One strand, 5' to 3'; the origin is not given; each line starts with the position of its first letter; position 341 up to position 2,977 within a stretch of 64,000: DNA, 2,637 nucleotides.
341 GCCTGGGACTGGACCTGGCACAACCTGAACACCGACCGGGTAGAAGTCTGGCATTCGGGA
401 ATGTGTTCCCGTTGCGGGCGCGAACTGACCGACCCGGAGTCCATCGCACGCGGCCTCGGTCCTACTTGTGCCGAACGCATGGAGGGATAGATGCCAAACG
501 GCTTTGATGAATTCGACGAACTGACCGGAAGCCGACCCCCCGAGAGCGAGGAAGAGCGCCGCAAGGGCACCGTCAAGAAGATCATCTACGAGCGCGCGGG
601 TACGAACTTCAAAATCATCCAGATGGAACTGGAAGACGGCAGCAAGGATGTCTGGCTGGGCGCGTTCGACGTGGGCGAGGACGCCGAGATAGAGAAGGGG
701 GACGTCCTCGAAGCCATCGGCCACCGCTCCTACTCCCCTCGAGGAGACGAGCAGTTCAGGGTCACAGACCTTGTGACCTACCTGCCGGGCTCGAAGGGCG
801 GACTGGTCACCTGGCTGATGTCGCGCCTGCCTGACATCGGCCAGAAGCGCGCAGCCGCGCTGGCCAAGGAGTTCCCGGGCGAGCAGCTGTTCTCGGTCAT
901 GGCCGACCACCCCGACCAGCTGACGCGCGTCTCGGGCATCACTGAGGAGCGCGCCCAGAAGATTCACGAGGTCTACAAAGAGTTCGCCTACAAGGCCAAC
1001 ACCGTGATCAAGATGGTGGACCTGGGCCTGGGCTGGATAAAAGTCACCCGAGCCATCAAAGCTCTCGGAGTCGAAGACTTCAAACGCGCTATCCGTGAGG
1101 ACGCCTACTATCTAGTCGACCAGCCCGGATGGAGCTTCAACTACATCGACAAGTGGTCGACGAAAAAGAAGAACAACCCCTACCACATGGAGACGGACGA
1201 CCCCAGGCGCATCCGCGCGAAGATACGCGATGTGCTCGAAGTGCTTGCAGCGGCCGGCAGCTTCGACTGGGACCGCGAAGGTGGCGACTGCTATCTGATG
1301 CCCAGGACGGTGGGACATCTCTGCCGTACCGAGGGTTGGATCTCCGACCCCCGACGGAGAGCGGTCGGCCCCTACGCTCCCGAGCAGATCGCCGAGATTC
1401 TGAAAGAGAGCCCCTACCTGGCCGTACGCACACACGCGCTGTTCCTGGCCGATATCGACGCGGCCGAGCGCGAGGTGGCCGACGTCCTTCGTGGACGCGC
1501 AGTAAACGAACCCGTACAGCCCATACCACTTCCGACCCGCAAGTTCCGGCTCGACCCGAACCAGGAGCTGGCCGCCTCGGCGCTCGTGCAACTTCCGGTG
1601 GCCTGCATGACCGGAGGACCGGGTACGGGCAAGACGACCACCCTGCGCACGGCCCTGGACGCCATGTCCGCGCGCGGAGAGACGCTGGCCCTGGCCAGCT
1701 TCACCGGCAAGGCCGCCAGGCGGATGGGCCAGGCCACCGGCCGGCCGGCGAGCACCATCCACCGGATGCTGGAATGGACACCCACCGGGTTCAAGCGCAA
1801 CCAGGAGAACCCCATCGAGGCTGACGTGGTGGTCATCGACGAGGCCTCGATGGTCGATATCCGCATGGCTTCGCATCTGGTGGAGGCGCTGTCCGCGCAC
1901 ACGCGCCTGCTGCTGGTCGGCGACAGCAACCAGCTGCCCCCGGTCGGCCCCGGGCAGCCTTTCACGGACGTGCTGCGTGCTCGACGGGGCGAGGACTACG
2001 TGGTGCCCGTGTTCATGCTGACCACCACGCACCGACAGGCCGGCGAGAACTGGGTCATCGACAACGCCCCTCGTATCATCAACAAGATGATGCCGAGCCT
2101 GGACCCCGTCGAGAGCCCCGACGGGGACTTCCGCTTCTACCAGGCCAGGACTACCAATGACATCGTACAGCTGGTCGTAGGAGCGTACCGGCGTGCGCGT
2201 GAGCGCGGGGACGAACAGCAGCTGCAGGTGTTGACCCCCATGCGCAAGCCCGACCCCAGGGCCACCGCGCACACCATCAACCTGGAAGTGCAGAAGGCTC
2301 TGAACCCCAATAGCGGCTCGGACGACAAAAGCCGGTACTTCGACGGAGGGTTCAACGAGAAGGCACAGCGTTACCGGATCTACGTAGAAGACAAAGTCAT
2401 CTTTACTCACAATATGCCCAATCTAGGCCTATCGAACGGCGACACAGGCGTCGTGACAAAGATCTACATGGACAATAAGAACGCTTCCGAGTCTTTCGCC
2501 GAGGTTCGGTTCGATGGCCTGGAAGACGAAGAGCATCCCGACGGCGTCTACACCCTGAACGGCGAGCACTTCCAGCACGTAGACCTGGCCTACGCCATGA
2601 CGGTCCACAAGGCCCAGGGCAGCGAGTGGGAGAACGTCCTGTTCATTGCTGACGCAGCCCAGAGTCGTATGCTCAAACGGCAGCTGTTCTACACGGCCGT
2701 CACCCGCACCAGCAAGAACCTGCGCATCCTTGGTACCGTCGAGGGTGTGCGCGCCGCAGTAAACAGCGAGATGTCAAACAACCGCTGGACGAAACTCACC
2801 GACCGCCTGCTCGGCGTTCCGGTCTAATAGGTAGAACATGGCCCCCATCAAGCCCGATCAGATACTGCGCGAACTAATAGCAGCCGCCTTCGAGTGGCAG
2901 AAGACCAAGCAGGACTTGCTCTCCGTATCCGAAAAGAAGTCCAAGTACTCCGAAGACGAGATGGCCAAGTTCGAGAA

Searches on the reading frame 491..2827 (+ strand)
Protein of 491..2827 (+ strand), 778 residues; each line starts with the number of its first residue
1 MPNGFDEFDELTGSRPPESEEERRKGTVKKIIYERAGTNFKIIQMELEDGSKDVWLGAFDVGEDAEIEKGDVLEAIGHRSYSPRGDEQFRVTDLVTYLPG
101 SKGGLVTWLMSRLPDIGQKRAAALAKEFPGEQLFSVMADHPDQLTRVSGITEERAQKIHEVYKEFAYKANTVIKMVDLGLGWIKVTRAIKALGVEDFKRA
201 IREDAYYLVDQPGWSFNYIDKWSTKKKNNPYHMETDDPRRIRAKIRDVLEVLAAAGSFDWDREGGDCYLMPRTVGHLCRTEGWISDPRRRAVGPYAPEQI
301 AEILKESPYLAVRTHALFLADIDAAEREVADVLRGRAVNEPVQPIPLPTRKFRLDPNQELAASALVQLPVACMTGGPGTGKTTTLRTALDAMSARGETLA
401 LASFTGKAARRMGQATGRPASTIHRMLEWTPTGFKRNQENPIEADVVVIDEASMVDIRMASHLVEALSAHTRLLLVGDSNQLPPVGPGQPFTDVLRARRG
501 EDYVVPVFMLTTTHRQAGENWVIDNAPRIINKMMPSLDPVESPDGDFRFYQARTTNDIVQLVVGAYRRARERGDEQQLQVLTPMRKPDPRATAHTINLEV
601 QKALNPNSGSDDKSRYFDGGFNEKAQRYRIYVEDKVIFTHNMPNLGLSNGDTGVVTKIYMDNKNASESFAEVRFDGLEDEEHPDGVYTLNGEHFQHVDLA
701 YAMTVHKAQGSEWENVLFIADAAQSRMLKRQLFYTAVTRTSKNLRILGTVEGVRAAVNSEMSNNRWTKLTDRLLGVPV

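Call 14: search_protein_families(library=pfam, proteins=[window:491-2827:+], max_evalue=0.001)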
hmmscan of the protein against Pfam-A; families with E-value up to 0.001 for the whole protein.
window:491-2827:+ (778 aa): 15 families
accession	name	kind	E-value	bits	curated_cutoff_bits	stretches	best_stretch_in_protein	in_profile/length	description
PF13245.12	AAA_19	-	1.6e-39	135.6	25.1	1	358-487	1-134/134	AAA domain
PF13604.12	AAA_30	-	6.3e-36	124.3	27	1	354-522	2-161/191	AAA domain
PF13538.12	UvrD_C_2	-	7.8e-16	58.1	27.4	1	699-746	1-51/52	UvrD-like helicase C-terminal domain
PF01443.25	Viral_helicase1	-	5.5e-13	49.7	21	2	697-747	178-227/228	Viral superfamily 1 RNA helicase core domain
PF13086.12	AAA_11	-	2.3e-09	37.8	27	1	443-485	213-253/257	AAA domain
PF18335.7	SH3_13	-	1.7e-08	34.5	41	1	596-664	1-55/65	ATP-dependent RecD-like DNA helicase SH3 domain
PF14490.11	HHH_RecD2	-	3.1e-06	27.4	27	1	171-256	8-89/92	ATP-dependent RecD2 DNA helicase HHH domain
PF07728.20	AAA_5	-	2.3e-05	24.9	22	1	372-478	3-101/139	AAA domain (dynein-related subfamily)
PF00004.35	AAA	-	4.1e-05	24.5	21.2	0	372-455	2-69/131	ATPase family associated with various cellular activities (AAA)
PF23139.1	OB_YrrC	-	5.5e-05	23.5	27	1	22-99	2-76/76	ATP-dependent DNA helicase YrrC, OB-fold domain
PF14520.12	HHH_5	-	0.0001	23.1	27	1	111-160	5-53/57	Helix-hairpin-helix domain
PF00580.27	UvrD-helicase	-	0.00013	22.2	23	0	366-414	12-63/271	UvrD/REP helicase N-terminal domain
PF00633.29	HHH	-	0.00025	21.2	24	0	141-160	10-29/30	Helix-hairpin-helix motif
PF09848.15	SLFN-g3_helicase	-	0.00046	20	24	0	371-453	4-89/354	Schlafen group 3, DNA/RNA helicase domain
PF13401.12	AAA_22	-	0.00059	20.6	27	0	372-478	9-123/130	AAA domain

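Call 15: search_protein_families(library=phrogs, proteins=[window:491-2827:+], max_evalue=0.001)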
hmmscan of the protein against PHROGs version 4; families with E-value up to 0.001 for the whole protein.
window:491-2827:+ (778 aa): 5 families
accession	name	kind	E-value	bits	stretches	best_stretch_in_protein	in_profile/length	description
phrog_4412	-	DNA, RNA and nucleotide metabolism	1.2e-103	348.8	1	19-771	5-736/743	exonuclease V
phrog_325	-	DNA, RNA and nucleotide metabolism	8.7e-59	200.7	1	351-749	468-869/986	Dda-like helicase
phrog_1967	-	DNA, RNA and nucleotide metabolism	6.4e-12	45.9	2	703-756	608-676/776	DNA helicase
phrog_25411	-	unknown function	3.6e-11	43.4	1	444-488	354-395/627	-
phrog_170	-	other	4.4e-05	24.1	0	354-391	76-114/323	PhoH-like phosphate starvation-inducible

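Call 50: find_encoding_contigs(protein=window:491-2827:+, flank=10000, max_places=4)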
Protein window:491-2827:+ (778 aa): 2 contigs read that carry it; 1 place shown.
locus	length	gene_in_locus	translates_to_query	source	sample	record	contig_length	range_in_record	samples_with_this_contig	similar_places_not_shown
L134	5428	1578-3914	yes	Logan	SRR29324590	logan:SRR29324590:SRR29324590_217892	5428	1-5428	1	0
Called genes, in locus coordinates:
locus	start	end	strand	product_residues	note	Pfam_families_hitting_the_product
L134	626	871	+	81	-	-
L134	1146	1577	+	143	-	PF19474:DUF6011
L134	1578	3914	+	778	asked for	PF14490:HHH_RecD2 (faint), PF07728:AAA_5 (faint), PF13086:AAA_11 (faint), PF13245:AAA_19, PF13604:AAA_30, PF01443:Viral_helicase1 (faint), PF18335:SH3_13, PF13538:UvrD_C_2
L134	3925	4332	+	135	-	-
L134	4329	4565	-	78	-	-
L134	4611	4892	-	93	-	-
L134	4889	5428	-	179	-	?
